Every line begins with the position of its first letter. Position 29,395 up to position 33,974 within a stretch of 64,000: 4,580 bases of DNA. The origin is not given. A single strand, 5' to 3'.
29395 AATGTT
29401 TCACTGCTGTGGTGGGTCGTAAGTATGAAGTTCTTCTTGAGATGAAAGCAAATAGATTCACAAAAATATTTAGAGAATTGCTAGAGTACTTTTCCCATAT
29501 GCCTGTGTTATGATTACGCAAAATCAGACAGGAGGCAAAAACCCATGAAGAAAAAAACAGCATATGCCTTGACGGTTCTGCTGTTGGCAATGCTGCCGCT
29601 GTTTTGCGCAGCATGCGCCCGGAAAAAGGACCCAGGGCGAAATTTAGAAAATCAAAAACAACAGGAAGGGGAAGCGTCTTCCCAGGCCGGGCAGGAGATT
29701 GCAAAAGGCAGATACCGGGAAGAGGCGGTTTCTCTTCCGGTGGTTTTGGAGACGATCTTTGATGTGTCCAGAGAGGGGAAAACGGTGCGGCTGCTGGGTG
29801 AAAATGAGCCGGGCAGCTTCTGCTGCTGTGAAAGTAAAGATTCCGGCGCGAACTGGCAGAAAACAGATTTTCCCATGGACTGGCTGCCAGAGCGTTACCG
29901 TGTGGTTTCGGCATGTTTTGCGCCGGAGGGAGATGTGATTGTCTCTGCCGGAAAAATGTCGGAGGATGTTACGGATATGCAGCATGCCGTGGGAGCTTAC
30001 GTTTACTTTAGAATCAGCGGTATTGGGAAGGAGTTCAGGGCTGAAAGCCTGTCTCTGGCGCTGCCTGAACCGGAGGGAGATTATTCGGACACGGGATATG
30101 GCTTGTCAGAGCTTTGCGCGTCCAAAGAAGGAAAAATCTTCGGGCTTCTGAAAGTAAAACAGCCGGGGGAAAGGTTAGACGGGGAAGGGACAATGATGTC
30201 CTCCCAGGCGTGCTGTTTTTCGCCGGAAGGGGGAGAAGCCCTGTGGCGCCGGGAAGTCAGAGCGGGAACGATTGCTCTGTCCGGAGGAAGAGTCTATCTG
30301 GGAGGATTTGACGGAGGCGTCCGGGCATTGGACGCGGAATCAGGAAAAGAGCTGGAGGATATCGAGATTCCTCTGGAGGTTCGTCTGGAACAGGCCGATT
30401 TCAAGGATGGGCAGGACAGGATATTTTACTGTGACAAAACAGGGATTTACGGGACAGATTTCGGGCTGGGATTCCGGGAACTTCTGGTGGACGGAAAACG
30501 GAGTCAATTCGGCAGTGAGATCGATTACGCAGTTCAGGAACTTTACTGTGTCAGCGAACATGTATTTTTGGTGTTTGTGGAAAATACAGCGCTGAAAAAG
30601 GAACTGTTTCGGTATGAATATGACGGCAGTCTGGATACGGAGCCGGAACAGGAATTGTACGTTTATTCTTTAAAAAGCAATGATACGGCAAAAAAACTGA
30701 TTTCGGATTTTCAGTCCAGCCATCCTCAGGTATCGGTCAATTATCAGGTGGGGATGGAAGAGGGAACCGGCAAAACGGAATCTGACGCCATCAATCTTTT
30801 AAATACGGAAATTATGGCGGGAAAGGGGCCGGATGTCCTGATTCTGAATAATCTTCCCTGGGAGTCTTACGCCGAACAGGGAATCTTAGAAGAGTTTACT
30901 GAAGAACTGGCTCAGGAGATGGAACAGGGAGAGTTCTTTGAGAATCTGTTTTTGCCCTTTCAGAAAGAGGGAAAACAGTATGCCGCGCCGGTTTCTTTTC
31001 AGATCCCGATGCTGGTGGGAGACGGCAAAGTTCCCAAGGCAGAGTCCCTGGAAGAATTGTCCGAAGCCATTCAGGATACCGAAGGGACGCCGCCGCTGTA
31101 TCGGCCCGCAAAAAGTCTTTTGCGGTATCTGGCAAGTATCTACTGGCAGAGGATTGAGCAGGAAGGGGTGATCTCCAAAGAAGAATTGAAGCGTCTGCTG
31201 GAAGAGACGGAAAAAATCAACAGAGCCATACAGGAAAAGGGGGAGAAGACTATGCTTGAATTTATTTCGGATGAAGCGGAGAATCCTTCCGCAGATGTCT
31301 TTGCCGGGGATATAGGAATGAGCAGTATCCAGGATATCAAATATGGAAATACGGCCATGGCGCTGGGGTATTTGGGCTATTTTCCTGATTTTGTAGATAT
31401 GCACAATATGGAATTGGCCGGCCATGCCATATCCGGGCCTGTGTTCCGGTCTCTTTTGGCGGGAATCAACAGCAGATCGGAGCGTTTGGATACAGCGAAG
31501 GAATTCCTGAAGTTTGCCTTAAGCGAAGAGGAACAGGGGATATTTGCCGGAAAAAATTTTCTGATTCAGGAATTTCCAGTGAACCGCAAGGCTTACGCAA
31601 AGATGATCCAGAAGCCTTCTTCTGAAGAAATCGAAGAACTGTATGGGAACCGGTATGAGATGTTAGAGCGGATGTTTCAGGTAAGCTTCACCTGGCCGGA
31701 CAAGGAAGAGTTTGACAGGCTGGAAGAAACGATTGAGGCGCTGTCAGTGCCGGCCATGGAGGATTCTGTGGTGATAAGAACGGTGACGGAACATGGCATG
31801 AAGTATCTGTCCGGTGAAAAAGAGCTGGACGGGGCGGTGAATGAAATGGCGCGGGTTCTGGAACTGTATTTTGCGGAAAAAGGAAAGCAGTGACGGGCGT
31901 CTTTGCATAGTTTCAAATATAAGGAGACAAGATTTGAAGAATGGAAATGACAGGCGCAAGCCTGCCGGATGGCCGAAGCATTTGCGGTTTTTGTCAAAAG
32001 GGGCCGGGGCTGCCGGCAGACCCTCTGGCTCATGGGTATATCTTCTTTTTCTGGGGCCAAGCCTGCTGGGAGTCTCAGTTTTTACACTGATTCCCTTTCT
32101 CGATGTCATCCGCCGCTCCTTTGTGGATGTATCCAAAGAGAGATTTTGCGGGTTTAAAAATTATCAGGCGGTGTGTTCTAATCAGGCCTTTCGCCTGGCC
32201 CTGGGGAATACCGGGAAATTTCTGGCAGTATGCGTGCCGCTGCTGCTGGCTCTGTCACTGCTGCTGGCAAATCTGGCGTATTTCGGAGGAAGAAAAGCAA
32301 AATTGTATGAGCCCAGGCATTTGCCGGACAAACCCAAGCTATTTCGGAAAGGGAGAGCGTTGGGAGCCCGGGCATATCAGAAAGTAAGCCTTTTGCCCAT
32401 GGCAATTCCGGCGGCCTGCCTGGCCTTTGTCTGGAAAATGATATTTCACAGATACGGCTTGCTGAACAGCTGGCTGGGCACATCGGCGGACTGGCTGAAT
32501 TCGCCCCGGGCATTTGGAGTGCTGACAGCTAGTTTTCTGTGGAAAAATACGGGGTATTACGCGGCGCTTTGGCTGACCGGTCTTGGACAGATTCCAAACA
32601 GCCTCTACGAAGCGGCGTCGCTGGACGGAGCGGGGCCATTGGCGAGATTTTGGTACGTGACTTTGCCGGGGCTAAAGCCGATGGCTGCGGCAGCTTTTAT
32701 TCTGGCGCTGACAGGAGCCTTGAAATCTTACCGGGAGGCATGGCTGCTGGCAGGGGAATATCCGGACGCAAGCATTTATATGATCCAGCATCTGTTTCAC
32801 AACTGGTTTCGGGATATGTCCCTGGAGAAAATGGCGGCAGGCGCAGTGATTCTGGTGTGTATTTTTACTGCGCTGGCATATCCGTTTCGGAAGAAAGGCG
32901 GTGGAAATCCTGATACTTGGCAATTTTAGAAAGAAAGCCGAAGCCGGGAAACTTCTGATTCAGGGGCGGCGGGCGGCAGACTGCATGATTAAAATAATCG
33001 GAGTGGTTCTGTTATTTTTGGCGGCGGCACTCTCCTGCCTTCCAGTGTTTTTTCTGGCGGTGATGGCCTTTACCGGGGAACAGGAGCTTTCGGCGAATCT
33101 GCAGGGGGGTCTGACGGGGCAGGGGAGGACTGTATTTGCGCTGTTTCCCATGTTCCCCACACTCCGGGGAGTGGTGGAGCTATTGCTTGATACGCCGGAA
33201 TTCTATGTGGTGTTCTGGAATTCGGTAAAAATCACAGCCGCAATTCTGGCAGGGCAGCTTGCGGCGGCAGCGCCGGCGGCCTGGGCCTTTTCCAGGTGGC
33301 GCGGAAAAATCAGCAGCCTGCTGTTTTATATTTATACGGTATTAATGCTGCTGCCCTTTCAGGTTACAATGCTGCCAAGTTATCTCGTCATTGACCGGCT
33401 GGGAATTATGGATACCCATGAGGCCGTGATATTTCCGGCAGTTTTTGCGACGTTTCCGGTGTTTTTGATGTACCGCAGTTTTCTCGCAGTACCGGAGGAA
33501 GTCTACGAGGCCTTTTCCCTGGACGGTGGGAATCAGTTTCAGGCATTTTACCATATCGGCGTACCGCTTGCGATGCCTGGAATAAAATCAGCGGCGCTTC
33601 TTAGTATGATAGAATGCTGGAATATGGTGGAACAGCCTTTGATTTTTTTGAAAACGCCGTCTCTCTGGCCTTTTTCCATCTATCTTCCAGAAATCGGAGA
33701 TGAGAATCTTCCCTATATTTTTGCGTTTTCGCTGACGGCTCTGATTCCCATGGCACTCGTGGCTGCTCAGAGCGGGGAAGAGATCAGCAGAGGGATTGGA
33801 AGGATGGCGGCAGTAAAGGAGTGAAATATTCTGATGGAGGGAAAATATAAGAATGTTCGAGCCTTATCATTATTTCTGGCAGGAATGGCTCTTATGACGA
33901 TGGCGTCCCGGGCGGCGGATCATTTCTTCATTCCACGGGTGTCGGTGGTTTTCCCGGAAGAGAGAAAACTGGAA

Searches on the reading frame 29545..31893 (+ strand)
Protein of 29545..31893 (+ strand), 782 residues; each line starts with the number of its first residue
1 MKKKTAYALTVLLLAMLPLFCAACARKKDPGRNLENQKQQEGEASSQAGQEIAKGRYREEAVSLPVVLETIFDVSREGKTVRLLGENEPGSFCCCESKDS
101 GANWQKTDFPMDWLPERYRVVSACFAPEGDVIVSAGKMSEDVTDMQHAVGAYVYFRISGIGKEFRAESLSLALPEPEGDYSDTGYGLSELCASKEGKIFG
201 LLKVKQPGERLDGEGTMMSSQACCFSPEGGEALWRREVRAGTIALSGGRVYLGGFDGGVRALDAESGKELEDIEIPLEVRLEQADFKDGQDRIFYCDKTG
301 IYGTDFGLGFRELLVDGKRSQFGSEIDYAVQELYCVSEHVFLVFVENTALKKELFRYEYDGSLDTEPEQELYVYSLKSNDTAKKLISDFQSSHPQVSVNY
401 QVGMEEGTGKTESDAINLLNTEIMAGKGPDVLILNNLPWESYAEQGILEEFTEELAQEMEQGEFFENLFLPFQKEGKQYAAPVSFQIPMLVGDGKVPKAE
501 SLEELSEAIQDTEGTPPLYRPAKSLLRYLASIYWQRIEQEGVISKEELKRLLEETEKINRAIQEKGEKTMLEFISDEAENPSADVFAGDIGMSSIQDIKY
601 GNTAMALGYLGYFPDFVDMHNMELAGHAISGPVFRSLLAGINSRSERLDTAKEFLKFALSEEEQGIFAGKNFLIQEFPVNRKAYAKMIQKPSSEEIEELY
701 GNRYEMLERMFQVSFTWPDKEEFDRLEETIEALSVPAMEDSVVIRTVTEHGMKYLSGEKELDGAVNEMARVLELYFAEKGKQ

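Call 39: search_protein_families(library=pfam, proteins=[window:29545-31893:+], max_evalue=0.00001)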
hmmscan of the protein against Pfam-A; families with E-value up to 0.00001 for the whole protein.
window:29545-31893:+ (782 aa): 2 families
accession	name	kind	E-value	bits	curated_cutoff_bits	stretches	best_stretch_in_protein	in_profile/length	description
PF01547.30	SBP_bac_1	-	5.2e-11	43.5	26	1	380-664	6-306/307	Bacterial extracellular solute-binding protein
PF13416.11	SBP_bac_8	-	5.3e-10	40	27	1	409-685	19-267/279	Bacterial extracellular solute-binding protein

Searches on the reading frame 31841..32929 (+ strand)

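Call 39: search_protein_families(library=pfam, proteins=[window:31841-32929:+], max_evalue=0.00001)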
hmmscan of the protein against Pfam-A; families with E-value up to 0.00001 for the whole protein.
window:31841-32929:+ (362 aa): 1 family
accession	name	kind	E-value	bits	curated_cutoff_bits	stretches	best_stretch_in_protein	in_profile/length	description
PF00528.27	BPD_transp_1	-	1.7e-12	47.9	26.4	1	177-341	18-167/184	Binding-protein-dependent transport system inner membrane component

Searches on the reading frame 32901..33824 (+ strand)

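Call 39: search_protein_families(library=pfam, proteins=[window:32901-33824:+], max_evalue=0.00001)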
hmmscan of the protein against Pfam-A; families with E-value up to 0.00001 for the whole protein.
window:32901-33824:+ (307 aa): 1 family
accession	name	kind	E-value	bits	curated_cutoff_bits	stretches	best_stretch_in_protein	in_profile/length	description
PF00528.27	BPD_transp_1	-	2.4e-07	31.1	26.4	1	127-246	9-128/184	Binding-protein-dependent transport system inner membrane component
